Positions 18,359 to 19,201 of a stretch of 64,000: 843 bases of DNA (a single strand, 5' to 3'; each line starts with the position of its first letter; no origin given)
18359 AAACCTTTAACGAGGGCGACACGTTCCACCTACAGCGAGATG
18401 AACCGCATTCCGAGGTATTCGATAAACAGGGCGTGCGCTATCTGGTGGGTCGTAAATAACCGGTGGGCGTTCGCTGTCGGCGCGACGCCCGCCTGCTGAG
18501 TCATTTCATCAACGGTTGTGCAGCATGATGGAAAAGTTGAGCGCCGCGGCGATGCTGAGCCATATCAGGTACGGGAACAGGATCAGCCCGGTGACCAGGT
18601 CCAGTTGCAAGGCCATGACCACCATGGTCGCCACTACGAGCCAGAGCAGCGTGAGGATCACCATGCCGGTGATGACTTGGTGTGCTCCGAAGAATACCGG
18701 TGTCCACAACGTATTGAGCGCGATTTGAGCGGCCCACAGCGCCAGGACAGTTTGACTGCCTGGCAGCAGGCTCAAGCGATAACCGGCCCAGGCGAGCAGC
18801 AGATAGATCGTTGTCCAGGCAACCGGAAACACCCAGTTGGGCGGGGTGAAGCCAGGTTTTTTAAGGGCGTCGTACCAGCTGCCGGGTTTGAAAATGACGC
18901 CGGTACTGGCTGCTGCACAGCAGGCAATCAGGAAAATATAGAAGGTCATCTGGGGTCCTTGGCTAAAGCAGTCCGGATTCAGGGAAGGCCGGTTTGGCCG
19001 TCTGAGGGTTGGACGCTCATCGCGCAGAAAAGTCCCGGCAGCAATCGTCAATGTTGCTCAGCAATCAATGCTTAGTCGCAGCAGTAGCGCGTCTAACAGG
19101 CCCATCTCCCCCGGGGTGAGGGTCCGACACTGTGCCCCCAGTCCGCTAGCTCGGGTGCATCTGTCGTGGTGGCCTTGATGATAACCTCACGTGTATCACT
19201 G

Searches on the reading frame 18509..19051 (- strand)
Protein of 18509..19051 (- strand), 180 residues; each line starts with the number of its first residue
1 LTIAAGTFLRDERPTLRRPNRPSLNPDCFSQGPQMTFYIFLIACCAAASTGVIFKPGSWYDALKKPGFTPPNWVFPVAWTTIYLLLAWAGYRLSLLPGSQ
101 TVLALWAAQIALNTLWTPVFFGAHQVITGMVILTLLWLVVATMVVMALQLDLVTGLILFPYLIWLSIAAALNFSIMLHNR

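Call 30: search_protein_families(library=pfam, proteins=[window:18509-19051:-], max_evalue=0.001)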
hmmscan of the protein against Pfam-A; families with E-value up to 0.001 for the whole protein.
window:18509-19051:- (180 aa): 1 family
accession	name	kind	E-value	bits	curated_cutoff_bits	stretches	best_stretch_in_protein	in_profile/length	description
PF03073.20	TspO_MBR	-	8.7e-36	123.3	24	1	41-176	2-144/145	TspO/MBR family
